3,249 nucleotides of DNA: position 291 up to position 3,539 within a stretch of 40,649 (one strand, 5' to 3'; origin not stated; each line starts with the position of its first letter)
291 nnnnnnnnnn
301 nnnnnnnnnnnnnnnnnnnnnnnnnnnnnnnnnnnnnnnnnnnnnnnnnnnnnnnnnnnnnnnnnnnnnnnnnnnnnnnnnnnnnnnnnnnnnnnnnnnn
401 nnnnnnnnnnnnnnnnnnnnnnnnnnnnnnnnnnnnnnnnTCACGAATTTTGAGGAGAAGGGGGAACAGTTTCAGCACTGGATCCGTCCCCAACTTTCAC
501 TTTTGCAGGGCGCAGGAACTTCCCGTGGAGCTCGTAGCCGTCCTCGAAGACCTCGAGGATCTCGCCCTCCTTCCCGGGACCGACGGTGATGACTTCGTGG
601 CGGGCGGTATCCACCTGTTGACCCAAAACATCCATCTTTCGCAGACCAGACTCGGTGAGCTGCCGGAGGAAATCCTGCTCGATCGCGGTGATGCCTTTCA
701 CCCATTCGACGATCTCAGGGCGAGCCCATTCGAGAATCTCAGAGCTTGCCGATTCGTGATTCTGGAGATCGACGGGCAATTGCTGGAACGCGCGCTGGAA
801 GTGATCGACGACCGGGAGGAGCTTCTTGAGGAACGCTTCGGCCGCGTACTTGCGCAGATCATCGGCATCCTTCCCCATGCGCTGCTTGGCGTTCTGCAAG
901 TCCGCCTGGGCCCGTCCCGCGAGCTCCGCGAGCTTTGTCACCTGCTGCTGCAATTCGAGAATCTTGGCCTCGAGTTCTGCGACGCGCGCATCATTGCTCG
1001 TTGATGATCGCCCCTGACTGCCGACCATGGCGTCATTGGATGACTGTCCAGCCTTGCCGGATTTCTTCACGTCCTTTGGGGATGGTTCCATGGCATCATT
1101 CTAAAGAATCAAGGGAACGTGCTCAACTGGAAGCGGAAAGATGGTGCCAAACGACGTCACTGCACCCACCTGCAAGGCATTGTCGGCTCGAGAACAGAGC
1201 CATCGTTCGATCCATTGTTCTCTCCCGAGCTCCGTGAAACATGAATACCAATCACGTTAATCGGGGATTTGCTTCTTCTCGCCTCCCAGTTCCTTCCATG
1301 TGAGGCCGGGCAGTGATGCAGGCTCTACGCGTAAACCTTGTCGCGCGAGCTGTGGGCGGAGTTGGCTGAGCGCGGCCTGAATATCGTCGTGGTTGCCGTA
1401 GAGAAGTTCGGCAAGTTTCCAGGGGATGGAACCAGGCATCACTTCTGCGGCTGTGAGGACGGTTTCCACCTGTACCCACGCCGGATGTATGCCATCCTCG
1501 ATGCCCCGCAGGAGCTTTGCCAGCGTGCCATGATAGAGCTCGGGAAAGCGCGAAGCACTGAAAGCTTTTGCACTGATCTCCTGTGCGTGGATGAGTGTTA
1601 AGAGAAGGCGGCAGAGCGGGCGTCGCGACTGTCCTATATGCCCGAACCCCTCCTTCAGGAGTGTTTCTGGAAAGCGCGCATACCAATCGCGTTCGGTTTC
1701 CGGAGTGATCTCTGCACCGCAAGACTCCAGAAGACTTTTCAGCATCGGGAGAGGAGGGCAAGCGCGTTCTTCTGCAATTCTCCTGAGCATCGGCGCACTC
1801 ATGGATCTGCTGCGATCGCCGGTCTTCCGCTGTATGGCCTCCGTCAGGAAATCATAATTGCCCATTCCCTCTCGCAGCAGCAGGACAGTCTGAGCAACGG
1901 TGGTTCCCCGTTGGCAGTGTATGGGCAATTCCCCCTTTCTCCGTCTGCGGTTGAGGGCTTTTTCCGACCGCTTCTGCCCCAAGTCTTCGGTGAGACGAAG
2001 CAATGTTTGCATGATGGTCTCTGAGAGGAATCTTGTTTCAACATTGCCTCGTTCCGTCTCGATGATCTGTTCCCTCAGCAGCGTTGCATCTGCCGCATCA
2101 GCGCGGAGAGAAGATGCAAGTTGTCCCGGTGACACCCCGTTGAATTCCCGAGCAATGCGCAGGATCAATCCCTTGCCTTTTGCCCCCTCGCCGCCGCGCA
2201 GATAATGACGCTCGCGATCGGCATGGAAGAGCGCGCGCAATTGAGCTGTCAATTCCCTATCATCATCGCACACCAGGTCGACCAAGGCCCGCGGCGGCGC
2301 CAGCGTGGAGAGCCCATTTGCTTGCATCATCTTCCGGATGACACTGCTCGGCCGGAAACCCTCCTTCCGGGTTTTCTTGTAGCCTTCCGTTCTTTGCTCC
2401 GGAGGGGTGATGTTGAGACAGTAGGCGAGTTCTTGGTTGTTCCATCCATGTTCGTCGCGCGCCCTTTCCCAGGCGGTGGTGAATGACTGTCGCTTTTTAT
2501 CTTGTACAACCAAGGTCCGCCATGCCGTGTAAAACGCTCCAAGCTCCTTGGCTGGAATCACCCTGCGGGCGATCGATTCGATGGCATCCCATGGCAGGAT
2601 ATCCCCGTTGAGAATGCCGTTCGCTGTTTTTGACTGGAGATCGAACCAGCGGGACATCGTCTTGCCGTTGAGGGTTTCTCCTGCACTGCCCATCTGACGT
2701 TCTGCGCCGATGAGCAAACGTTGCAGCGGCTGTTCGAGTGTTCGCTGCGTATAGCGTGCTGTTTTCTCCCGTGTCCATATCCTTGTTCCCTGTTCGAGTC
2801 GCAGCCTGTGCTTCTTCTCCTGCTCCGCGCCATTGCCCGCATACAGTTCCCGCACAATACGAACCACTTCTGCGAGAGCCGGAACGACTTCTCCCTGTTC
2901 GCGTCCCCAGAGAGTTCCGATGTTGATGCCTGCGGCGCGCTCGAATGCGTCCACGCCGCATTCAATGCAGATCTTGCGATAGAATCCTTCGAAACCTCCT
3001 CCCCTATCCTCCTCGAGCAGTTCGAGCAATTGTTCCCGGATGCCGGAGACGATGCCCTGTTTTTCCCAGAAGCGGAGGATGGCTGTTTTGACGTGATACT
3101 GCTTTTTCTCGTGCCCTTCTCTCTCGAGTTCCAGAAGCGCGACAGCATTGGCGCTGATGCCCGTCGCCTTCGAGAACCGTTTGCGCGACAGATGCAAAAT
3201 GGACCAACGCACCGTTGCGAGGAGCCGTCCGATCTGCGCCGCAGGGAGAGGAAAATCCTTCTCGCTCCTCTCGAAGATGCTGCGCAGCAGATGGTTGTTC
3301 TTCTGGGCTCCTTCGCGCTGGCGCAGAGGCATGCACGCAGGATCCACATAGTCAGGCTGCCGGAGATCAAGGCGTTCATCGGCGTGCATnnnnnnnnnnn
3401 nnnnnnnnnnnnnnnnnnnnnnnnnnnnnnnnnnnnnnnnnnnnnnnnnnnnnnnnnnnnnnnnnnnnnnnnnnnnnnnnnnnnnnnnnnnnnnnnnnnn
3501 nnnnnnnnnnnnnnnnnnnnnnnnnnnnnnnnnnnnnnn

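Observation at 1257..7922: Translationally coupled operon: divergent SF2 helicase-like ATPase plus two tandem ~715-aa poly-HTH paralogs (candidate undescribed system)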

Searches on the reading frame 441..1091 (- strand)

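Call 12: search_protein_families(library=pfam, proteins=[window:441-1091:-], max_evalue=0.001)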
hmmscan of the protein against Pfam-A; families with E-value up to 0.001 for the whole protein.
window:441-1091:- (216 aa): 1 family
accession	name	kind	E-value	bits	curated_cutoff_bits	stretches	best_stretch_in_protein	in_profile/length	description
PF01025.24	GrpE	-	2.7e-35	121.9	25.8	1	30-201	6-164/165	GrpE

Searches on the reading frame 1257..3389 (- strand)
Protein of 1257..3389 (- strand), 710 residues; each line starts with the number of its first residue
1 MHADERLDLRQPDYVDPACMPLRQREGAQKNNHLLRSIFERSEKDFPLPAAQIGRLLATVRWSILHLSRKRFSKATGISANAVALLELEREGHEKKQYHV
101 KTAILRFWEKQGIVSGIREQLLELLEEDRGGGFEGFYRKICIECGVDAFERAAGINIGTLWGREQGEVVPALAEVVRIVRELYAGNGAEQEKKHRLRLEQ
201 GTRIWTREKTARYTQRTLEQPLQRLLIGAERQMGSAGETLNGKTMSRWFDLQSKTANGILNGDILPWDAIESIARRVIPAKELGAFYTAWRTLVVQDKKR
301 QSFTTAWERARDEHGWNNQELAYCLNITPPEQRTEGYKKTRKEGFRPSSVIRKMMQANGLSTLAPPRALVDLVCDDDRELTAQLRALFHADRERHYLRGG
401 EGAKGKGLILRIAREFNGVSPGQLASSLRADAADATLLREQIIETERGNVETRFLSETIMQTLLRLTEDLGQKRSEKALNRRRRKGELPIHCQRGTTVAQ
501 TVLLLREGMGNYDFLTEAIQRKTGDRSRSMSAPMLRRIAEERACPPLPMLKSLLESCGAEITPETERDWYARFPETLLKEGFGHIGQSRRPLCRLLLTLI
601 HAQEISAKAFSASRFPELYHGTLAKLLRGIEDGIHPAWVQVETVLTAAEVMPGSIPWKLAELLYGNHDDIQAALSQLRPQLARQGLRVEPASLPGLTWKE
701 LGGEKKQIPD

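Call 6: search_protein_families(library=pfam, proteins=[window:1257-3389:-], max_evalue=1)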
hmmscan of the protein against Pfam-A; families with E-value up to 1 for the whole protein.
window:1257-3389:- (710 aa): 0 families

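Call 7: search_protein_families(library=padloc, proteins=[window:1257-3389:-], max_evalue=1)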
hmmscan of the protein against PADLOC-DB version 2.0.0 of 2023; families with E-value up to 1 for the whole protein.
window:1257-3389:- (710 aa): 0 families

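Call 8: search_protein_families(library=ncbifam, proteins=[window:1257-3389:-], max_evalue=1)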
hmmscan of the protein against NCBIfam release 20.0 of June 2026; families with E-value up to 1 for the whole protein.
window:1257-3389:- (710 aa): 0 families

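Call 76: search_protein_families(library=phrogs, proteins=[window:1257-3389:-], max_evalue=0.01)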
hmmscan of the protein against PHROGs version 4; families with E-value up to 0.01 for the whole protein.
window:1257-3389:- (710 aa): 0 families
